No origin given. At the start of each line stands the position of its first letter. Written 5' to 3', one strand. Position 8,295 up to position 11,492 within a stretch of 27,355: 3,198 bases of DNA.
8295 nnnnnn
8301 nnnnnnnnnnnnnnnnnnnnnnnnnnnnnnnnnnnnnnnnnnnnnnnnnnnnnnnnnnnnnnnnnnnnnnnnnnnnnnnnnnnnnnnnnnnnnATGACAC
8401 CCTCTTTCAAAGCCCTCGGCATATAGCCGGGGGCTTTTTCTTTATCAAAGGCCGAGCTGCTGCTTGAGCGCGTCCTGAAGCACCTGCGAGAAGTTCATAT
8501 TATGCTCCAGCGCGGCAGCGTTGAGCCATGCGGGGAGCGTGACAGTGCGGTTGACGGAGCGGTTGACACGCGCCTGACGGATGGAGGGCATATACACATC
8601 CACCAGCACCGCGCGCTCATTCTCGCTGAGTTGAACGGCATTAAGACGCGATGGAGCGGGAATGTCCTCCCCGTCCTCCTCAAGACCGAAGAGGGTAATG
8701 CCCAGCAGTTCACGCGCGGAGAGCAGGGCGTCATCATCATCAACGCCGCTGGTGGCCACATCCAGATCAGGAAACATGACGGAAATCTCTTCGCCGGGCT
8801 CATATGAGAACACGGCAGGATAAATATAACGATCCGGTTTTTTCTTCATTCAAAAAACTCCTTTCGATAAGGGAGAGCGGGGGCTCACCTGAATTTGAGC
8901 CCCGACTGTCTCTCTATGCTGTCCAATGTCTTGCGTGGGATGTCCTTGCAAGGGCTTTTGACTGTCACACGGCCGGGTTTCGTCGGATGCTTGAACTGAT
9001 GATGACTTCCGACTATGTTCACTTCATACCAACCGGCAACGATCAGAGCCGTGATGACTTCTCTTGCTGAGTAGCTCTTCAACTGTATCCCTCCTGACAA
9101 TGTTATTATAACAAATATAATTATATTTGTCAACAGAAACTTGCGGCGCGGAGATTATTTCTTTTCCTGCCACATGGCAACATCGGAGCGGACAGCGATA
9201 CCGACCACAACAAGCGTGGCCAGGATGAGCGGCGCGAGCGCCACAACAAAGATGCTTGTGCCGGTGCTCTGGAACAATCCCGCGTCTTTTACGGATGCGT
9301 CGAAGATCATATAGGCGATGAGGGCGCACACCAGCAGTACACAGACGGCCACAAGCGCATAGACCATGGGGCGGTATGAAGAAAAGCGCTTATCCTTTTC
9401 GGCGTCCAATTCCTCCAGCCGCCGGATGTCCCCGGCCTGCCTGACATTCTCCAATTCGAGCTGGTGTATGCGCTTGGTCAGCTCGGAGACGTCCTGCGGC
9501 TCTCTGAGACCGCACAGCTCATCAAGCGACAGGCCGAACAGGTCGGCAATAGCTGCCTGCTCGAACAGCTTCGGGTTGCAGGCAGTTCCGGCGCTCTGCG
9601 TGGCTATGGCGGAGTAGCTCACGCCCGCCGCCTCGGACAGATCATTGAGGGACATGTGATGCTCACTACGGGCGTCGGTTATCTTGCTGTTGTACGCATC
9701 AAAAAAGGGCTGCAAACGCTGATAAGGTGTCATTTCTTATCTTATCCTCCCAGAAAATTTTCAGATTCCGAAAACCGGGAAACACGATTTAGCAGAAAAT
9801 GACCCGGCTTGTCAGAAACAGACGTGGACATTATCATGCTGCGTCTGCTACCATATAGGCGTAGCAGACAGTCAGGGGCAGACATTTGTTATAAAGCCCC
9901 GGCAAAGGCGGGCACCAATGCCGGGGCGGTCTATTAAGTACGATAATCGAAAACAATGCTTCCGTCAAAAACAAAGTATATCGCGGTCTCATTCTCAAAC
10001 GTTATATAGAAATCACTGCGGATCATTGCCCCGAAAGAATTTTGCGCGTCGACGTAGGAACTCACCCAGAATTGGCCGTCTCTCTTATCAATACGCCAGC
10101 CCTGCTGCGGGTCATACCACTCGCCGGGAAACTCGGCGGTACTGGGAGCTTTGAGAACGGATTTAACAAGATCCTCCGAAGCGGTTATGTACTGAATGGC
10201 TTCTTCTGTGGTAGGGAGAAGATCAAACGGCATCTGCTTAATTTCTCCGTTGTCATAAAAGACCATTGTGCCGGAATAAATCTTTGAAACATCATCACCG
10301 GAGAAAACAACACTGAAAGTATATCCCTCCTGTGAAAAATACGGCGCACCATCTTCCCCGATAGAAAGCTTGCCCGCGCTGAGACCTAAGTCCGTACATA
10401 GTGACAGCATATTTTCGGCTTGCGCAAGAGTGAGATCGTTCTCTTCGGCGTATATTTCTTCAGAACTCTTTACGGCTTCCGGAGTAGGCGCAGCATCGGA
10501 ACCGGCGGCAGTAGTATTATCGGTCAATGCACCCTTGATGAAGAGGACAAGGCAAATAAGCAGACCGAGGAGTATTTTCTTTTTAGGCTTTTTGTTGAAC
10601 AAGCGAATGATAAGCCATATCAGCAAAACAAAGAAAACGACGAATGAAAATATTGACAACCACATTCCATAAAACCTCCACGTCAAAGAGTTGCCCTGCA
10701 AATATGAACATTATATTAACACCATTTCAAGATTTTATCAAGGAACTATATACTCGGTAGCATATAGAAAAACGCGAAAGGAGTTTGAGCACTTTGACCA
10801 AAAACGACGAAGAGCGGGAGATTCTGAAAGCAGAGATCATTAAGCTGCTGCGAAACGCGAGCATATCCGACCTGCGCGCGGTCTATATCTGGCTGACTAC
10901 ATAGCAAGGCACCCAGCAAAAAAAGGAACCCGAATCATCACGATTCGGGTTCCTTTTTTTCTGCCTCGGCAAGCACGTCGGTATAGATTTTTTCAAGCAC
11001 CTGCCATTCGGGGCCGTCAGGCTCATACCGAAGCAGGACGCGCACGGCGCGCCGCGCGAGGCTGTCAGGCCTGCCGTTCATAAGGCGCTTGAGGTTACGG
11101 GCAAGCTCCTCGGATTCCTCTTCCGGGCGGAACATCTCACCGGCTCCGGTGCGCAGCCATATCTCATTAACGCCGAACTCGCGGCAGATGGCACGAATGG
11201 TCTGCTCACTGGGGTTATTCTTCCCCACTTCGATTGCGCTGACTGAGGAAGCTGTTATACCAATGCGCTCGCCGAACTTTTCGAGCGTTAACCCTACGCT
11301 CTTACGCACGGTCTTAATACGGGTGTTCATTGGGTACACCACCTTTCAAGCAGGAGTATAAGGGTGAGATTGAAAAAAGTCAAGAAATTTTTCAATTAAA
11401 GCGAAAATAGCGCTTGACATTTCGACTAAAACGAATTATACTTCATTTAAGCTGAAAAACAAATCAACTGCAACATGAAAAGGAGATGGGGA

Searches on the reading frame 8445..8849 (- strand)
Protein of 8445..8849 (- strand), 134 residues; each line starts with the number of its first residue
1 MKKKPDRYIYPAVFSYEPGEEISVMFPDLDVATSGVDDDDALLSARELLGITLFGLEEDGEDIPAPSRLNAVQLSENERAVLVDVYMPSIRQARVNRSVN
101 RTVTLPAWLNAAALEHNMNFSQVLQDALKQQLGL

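Call 6: search_protein_families(library=pfam, proteins=[window:8445-8849:-], max_evalue=0.01)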
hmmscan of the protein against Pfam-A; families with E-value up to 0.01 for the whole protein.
window:8445-8849:- (134 aa): 1 family
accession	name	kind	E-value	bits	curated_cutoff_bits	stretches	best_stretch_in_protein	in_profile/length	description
PF15919.11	HicB_lk_antitox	-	1.7e-05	25.4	27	1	10-124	1-119/123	HicB_like antitoxin of bacterial toxin-antitoxin system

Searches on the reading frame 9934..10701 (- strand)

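Call 34: search_protein_families(library=phrogs, proteins=[window:9934-10701:-], max_evalue=0.001)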
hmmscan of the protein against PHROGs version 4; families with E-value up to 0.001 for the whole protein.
window:9934-10701:- (255 aa): 6 families
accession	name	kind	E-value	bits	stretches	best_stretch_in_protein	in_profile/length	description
phrog_26910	-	unknown function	8.8e-19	68.6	1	41-248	101-318/322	-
phrog_13160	-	unknown function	5.3e-14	53.4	1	165-237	58-124/139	-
phrog_9700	-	unknown function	9.9e-11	42.2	1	131-236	351-455/483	-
phrog_2320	-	unknown function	2.4e-08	35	1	167-242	43-115/171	-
phrog_16400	-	unknown function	0.00038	21.1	1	166-240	193-255/272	-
phrog_7237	-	unknown function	0.00064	20.4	0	17-77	10-71/225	-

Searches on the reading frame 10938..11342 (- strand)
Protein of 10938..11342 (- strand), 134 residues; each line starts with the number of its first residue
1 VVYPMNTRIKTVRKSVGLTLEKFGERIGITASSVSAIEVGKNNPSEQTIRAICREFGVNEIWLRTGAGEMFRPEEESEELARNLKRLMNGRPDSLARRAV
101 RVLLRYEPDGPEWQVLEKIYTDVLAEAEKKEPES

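Call 34: search_protein_families(library=phrogs, proteins=[window:10938-11342:-], max_evalue=0.001)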
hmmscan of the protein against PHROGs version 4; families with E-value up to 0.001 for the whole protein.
window:10938-11342:- (134 aa): 14 families
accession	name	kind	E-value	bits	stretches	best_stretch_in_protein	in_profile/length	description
phrog_8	-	transcription regulation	4e-18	67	1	8-91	165-235/346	transcriptional regulator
phrog_4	-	transcription regulation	9.4e-14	52.2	1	6-85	138-205/400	transcriptional repressor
phrog_2967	-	transcription regulation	2.6e-13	51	1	4-71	10-77/225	transcriptional regulator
phrog_2328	-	transcription regulation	3.6e-11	44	1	5-75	16-87/128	transcriptional repressor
phrog_1373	-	transcription regulation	4.2e-09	37.6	1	7-59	66-118/166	transcriptional regulator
phrog_3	-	transcription regulation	4e-08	34.5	1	4-79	88-168/430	transcriptional repressor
phrog_2439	-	transcription regulation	4.4e-08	33.4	1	7-60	10-63/367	transcriptional regulator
phrog_147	-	transcription regulation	2.6e-07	31.9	1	5-66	5-69/100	transcriptional regulator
phrog_5823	-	transcription regulation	1.5e-06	28.6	1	7-74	9-77/404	transcriptional regulator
phrog_4836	-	transcription regulation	5.1e-05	23.9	1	6-89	77-158/194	CII-like regulator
phrog_7241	-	transcription regulation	0.00014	22.9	1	8-59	65-116/122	transcriptional regulator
phrog_9908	-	DNA, RNA and nucleotide metabolism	0.00019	21.7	1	6-60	15-69/282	DNA binding protein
phrog_2104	-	unknown function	0.00038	21.6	1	6-48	41-83/103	-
phrog_9710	-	unknown function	0.00041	21.4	1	47-78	59-90/95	-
